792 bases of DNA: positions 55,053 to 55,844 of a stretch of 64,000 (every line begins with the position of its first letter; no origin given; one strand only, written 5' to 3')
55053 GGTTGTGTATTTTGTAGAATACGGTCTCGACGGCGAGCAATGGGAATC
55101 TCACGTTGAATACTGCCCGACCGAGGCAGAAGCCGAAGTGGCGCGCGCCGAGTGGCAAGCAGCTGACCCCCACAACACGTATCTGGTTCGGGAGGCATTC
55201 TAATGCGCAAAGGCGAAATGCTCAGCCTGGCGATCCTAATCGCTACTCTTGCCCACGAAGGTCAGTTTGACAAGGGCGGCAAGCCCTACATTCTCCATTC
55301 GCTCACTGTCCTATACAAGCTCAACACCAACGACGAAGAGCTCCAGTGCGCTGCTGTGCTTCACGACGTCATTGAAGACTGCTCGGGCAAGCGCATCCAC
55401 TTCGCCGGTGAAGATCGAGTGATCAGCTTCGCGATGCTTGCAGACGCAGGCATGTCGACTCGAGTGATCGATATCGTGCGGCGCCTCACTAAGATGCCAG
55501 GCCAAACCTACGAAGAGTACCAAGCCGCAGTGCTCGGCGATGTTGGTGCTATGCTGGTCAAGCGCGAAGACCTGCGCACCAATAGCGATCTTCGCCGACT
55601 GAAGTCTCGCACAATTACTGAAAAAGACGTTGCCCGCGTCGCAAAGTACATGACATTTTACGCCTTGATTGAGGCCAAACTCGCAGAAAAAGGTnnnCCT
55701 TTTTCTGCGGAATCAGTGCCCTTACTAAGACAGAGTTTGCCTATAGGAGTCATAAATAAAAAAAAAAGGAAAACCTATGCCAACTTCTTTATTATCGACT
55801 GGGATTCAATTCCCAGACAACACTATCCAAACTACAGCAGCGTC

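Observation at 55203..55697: Phage-encoded small alarmone hydrolase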

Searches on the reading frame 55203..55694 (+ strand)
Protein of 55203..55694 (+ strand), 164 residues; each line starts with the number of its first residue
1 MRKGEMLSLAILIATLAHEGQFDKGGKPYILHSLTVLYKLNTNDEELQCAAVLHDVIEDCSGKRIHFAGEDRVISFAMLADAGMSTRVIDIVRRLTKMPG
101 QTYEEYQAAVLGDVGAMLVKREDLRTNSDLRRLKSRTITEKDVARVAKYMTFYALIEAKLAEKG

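Call 3: search_protein_families(library=pfam, proteins=[window:55203-55694:+], max_evalue=1)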
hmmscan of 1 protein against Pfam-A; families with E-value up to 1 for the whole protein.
window:55203-55694:+ (164 aa): 4 families
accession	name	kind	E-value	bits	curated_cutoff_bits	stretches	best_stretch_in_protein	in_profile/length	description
PF13328.12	HD_4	-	2e-05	24.8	27.2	1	12-63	3-57/156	HD domain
PF01966.28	HD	-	0.00064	20.4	22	1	39-102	20-92/116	HD domain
PF01861.22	BpsA_C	-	0.075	12.7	27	1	57-107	40-91/243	Branched-chain polyamine synthase A C-terminal domain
PF15414.12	DUF4621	-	0.19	11.1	27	1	70-147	9-85/329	Protein of unknown function (DUF4621)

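Call 4: search_protein_families(library=phrogs, proteins=[window:55203-55694:+], max_evalue=0.01)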
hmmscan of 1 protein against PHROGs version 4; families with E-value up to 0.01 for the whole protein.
window:55203-55694:+ (164 aa): 3 families
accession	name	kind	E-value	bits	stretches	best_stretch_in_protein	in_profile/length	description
phrog_990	-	other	4.4e-45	155.5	1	4-161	152-296/374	metal-dependent phosphohydrolase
phrog_30929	-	unknown function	1.2e-31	111.1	1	5-157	236-375/413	-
phrog_37235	-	other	1.5e-14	55.3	1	77-157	4-82/118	metal-dependent phosphohydrolase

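Call 6: search_solved_structures(query=window:55203-55694:+, max_evalue=1, show_alignments=3)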
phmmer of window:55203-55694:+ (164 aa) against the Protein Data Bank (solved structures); distinct sequences matched with E-value up to 1: 18.
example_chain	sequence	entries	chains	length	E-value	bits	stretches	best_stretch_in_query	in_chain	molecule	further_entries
7smg_A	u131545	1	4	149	8.5e-16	61.7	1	6-156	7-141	(p)ppApp hydrolase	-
7qoc_A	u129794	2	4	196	5e-06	30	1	10-110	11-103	Guanosine polyphosphate pyrophosphohydrolases/synthetases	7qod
7oiw_A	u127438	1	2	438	2.6e-05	27.7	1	12-143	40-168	GTP pyrophosphokinase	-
7qps_A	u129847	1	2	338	6.9e-05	26.3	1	12-61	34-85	ACT domain protein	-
7qpr_A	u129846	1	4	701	0.00021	24.7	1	13-61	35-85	ACT domain protein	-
8acu_A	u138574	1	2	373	0.00036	24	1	9-132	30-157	GTP pyrophosphokinase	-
6yxa_A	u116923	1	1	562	0.00072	23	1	9-131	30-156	GTP pyrophosphokinase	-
6s2t_A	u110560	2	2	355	0.00073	23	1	12-61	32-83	(P)ppGpp synthetase I, SpoT/RelA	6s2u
7ohg_A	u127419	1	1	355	0.00073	23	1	12-61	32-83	Guanosine-3',5'-bis(Diphosphate) 3'-pyrophosphohydrolase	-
6s2v_A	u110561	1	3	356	0.00074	23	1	12-61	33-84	(P)ppGpp synthetase I, SpoT/RelA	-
9s6k_B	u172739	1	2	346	0.0069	19.8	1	7-123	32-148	GTP pyrophosphokinase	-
1vj7_A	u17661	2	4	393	0.0077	19.7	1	9-61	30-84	Bifunctional RELA/SPOT | Bifunctional (p)ppGpp synthase/hydrolase RelA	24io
8fr8_I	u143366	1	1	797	0.013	19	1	6-81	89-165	GTP pyrophosphokinase RelA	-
5xnx_A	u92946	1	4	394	0.014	18.8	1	7-123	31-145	Bifunctional (p)ppGpp synthase/hydrolase RelA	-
4yf1_A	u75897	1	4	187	0.16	15.4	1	15-61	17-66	Lmo0812 protein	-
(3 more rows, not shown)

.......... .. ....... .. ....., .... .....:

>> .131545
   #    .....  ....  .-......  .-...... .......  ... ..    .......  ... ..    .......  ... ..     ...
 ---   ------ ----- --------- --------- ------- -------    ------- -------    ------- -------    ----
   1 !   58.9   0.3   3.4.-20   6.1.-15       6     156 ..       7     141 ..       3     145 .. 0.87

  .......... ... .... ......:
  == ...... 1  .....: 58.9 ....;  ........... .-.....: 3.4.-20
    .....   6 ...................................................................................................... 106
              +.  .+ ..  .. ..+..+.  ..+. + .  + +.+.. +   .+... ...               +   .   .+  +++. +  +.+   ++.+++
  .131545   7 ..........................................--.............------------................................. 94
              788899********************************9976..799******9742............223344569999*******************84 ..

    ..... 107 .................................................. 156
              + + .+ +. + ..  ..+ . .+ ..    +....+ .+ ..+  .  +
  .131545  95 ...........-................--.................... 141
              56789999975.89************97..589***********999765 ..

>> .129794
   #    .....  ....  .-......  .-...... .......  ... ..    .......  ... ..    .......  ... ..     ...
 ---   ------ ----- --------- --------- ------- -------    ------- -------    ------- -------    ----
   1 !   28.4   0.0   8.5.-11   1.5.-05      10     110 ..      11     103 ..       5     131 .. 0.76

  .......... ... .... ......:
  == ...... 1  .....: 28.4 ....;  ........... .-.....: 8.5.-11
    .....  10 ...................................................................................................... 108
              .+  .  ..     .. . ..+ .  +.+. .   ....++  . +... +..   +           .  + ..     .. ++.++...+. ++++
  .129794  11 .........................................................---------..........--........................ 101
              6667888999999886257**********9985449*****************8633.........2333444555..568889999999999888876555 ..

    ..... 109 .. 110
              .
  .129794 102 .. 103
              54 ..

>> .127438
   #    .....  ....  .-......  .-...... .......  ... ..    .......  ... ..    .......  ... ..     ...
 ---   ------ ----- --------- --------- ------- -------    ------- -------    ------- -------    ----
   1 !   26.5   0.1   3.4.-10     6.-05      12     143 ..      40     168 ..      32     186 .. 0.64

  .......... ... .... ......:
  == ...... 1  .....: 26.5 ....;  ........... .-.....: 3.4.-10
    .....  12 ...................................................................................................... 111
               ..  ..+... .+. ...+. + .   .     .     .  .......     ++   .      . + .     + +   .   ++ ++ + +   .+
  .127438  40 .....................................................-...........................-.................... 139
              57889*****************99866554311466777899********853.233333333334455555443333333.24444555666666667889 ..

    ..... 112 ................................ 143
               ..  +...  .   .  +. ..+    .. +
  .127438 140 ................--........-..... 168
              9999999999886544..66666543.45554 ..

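Call 9: search_dna_similar(query=window:55203-55694:+, collection=phages, mode=protein, max_rows=30)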
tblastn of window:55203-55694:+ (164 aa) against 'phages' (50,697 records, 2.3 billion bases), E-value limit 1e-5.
Records with a match: 265; places in all: 267; records where one place covers at least 80% of the query: 232.
Best place of each record, by identity: <60% 265.
By first word of the organism name: Aeromonas 74; Streptococcus 35; Klebsiella 32; Escherichia 16; Cronobacter 15; Salmonella 11; Pectobacterium 10; Enterobacter 7; Streptomyces 7; Erwinia 6; and 26 more.
By host as written in the record: Aeromonas salmonicida 25; - 19; Aeromonas hydrophila BIOTECH 10089 13; Klebsiella pneumoniae 12; Aeromonas hydrophila 12; Cronobacter sakazakii 11; Aeromonas salmonicida subsp. salmonicida 8; Klebsiella pneumoniae K23 7; and 104 more.
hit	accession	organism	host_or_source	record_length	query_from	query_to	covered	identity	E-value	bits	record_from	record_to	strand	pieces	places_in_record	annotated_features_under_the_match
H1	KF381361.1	Sinorhizobium phage phiM12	Sinorhizobium meliloti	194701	5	164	98%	48.8%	7e-39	145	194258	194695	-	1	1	putative metal-dependent phosphohydrolase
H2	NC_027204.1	Sinorhizobium phage phiM12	Sinorhizobium meliloti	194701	5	164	98%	48.8%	7e-39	145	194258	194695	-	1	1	metal-dependent phosphohydrolase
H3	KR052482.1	Sinorhizobium phage phiN3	Sinorhizobium meliloti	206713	5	164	98%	47.5%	1e-37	141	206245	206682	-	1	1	putative metal-dependent phosphohydrolase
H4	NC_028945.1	Sinorhizobium phage phiN3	Sinorhizobium meliloti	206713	5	164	98%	47.5%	1e-37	141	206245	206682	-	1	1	metal-dependent phosphohydrolase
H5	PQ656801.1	Cronobacter phage Csp-D17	Cronobacter sakazakii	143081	7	159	93%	47.4%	3e-29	117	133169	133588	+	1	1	record has no annotation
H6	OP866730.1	Cronobacter phage EspYZU15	Cronobacter sakazakii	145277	7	159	93%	47.4%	3e-29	117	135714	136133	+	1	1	hypothetical protein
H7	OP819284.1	Cronobacter phage EspYZU12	Cronobacter sakazakii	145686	7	159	93%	47.4%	3e-29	117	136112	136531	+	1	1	hypothetical protein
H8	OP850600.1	Cronobacter phage EspYZU14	Cronobacter sakazakii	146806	7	159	93%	47.4%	3e-29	117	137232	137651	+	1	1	hypothetical protein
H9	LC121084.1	Ralstonia phage RSP15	-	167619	1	153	93%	47.1%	1e-37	141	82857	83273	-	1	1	hypothetical protein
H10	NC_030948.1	Ralstonia phage RSP15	-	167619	1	153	93%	47.1%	1e-37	141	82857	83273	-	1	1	metal-dependent phosphohydrolase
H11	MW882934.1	Cronobacter phage EspYZU08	Cronobacter sakazakii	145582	7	159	93%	46.8%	8e-29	116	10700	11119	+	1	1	none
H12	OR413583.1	Salmonella phage SPLA5a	Salmonella enterica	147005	7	159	93%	46.8%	8e-29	116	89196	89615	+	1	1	hypothetical protein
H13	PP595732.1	Salmonella phage SalP219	Salmonella enterica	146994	1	159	97%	44.4%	8e-26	107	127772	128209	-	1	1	hypothetical protein (x2)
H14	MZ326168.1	Salmonella phage NINP13076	Salmonella enterica CDC K-1891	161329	4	159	95%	45.2%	9e-26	107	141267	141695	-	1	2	putative metal dependent phosphohydrolase | hypothetical protein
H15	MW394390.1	Klebsiella phage vB_KpM_FBKp34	Klebsiella pneumoniae K6453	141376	4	160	96%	44.6%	1e-33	130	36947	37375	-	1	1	putative metal dependent phosphohydrolase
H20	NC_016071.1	Salmonella phage PVPSE1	Salmonella enteritidis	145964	1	153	93%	45.1%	2e-27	112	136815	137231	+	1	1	220: metal-dependent phosphohydrolase | 219: thymidylate kinase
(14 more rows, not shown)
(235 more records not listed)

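Call 10: find_homologous_proteins(query=window:55203-55694:+)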
Query window:55203-55694:+ (164 aa): 953 proteins with E <= 0.001 among 1004 candidates; the best 120 are listed.
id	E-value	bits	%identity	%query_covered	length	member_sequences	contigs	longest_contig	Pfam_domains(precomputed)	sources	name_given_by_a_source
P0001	2.8e-89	315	90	99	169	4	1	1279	PF13328.13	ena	-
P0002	1.5e-83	296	85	100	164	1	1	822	PF13328.13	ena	-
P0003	1.4e-82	293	84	100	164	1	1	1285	-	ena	-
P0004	1.6e-82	293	85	100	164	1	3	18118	PF13328.13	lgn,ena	-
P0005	2.2e-82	292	85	100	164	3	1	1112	-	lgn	-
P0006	8.2e-82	291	84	100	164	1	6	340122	PF13328.13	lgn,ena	-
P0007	1.6e-81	290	84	100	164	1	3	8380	PF13328.13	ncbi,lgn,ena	-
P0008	4.2e-81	288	83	100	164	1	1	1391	-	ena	-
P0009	1.1e-80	287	83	100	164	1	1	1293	-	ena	-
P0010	2.9e-79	282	82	100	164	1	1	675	PF13328.13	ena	-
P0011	2.6e-77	276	80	98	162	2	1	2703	PF13328.13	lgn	-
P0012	1.0e-75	271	81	98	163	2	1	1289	PF13328.13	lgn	-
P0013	2.0e-75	270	77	100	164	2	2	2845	PF13328.13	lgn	-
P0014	2.6e-75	269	77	100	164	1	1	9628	-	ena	-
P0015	5.4e-75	268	77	100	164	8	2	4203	PF13328.13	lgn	-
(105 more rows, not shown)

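Call 19: get_annotated_region(hit=H20, flank=3000)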
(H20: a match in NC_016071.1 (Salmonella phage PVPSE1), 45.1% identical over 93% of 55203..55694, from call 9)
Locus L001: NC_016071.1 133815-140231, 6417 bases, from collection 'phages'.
description: Salmonella phage PVP-SE1, complete genome.
organism: Salmonella phage PVPSE1 (NCBI taxid 889338)
taxonomy: Viruses; Duplodnaviria; Heunggongvirae; Uroviricota; Caudoviricetes; Vequintavirinae; Seunavirus; Seunavirus PVPSE1
host: Salmonella enteritidis; source: -; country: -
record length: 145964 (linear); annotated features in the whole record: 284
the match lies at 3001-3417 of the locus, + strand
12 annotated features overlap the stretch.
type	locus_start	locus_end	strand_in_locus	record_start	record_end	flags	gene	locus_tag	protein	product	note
CDS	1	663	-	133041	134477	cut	216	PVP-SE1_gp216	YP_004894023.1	HNH endonuclease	similar to YP_002003514.1 hypothetical protein rv5_gp012 from Escherichia phage rv5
CDS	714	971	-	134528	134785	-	217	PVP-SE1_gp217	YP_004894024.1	tail protein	-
CDS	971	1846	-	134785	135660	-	218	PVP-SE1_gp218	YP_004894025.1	HNH endonuclease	similar to YP_002003513.1 anti-sigma factor from Escherichia phage rv5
regulatory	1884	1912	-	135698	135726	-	-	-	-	promoter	-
CDS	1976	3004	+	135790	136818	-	219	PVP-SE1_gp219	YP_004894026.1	thymidylate kinase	-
CDS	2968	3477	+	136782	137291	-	220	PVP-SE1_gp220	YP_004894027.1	metal-dependent phosphohydrolase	similar to YP_656394.1 hypothetical protein PHG25ORF159c from Aeromonas phage 25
CDS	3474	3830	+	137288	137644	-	221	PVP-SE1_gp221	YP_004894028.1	hypothetical protein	-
CDS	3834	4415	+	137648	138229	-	222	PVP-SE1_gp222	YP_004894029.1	hypothetical protein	-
CDS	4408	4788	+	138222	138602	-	223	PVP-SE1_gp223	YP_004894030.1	hypothetical protein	similar to YP_002003508.1 hypothetical protein rv5_gp006 from Escherichia phage rv5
CDS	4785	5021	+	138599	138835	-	224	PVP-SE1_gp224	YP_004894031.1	hypothetical protein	-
CDS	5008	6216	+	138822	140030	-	225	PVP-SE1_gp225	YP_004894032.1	ATPase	similar to YP_002003506.1 MoxR ATPase from Escherichia phage rv5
CDS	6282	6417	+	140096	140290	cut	226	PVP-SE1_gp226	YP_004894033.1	hypothetical protein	similar to YP_001836937.1 hypothetical protein AGC_0014 from Enterobacteria phage EPS7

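Call 21: search_solved_structures(query=A1, max_evalue=0.01, show_alignments=5)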
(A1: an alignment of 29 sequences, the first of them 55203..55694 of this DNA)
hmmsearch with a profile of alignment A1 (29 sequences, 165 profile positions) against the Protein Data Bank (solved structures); distinct sequences matched with E-value up to 0.01: 21.
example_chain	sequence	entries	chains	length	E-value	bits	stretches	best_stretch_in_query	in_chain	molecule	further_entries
7smg_A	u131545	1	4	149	6.4e-29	103.9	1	5-162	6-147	(p)ppApp hydrolase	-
7oiw_A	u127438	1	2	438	2.1e-12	50.2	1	6-158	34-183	GTP pyrophosphokinase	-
6yxa_A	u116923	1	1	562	1e-10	44.7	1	8-125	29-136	GTP pyrophosphokinase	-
8acu_A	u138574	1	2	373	1e-10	44.7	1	8-125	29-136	GTP pyrophosphokinase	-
7qps_A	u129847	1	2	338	2.1e-09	40.5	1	15-108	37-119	ACT domain protein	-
1vj7_A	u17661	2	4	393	3e-09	40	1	7-159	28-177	Bifunctional RELA/SPOT | Bifunctional (p)ppGpp synthase/hydrolase RelA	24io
7qpr_A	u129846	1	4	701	8.2e-09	38.5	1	15-108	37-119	ACT domain protein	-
8fr8_I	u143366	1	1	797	2.7e-08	36.8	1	5-61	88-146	GTP pyrophosphokinase RelA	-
5xnx_A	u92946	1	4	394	3.9e-08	36.3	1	6-61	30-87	Bifunctional (p)ppGpp synthase/hydrolase RelA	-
7ohg_A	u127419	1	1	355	1e-07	35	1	9-61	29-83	Guanosine-3',5'-bis(Diphosphate) 3'-pyrophosphohydrolase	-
6s2t_A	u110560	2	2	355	1e-07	35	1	9-61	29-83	(P)ppGpp synthetase I, SpoT/RelA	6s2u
6s2v_A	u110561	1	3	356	1e-07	35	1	9-61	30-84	(P)ppGpp synthetase I, SpoT/RelA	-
7qoc_A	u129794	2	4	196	1.2e-07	34.7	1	6-104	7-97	Guanosine polyphosphate pyrophosphohydrolases/synthetases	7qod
4yf1_A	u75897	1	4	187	1.7e-07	34.2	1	5-63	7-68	Lmo0812 protein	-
9s6k_B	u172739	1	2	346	6.4e-06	29.1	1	7-98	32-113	GTP pyrophosphokinase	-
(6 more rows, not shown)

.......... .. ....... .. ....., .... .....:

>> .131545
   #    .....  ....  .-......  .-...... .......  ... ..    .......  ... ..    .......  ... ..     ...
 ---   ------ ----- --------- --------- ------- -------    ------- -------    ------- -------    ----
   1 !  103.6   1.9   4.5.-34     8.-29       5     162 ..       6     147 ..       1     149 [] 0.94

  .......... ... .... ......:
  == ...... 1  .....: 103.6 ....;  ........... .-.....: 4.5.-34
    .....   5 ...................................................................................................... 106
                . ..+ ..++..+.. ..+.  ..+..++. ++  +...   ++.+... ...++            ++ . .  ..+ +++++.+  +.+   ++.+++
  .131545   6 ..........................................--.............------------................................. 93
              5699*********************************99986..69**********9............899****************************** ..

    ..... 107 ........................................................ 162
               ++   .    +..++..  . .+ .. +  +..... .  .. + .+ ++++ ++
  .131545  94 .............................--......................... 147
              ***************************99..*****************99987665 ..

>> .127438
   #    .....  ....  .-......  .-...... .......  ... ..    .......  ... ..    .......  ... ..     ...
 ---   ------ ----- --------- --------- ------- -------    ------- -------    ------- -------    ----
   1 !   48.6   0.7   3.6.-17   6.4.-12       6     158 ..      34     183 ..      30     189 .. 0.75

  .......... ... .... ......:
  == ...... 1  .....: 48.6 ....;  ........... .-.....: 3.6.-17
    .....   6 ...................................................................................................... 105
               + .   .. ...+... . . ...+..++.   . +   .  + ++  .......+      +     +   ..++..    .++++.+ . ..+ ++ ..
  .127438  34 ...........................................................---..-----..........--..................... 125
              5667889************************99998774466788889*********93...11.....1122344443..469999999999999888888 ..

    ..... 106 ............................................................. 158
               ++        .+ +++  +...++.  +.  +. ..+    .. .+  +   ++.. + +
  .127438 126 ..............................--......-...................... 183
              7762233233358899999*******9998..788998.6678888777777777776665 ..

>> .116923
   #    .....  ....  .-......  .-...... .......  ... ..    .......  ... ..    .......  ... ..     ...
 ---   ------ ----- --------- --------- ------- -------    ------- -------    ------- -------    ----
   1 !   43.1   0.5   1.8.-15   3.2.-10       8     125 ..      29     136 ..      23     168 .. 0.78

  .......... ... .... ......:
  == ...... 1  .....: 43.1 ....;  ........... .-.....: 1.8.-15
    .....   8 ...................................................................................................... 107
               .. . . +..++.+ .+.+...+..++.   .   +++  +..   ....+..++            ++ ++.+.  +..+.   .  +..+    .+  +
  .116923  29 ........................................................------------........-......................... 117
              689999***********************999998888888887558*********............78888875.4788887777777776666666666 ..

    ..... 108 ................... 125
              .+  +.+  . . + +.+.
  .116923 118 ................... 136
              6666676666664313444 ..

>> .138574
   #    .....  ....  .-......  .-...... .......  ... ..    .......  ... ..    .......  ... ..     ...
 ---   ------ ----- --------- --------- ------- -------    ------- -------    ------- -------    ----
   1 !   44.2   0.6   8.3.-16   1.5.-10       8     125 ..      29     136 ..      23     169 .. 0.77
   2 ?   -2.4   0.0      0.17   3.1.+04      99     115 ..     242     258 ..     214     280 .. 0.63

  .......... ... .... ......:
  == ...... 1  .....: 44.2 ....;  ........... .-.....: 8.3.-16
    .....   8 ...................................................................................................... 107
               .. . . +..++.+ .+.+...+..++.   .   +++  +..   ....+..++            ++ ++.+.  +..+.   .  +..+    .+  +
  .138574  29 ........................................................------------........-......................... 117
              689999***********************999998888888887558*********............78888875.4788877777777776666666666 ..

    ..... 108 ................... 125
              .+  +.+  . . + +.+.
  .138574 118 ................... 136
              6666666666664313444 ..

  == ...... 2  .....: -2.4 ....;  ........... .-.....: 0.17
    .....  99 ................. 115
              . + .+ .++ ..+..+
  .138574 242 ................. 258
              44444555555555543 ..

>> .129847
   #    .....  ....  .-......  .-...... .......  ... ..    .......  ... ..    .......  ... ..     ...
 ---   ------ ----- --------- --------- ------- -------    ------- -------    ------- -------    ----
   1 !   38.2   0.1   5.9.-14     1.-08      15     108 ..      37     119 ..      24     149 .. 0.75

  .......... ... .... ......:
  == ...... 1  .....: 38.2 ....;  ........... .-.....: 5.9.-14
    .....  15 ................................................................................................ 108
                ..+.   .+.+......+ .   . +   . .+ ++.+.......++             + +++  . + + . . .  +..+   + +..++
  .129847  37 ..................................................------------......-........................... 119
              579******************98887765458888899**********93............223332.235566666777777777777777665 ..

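Call 30: predict_structure(alignment_id=A2)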
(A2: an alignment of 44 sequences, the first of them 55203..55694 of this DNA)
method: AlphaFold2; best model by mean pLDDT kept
length: 164 residues; sequences in the alignment: 44
mean_pLDDT: 95.5   pTM: 0.90
mean pLDDT of the five models: 95.5, 94.2, 93.5, 92.7, 92.6
residues with pLDDT >= 90: 145; 70-90: 19; 50-70: 0; < 50: 0
segments of 3 or more residues with pLDDT < 50: none
pLDDT, mean of each block of 10 residues (from residue 1): 95 98 92 98 98 98 95 98 98 97 98 98 94 82 93 98 88
secondary structure, 60 per line:
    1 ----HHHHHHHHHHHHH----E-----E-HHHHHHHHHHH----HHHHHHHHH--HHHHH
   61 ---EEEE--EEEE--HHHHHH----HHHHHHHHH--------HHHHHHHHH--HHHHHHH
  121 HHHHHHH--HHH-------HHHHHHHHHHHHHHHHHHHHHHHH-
elements in order: H5-17 H30-40 H45-53 H56-60 E64-67 E70-73 H76-81 H86-94 H103-111 H114-127 H140-163
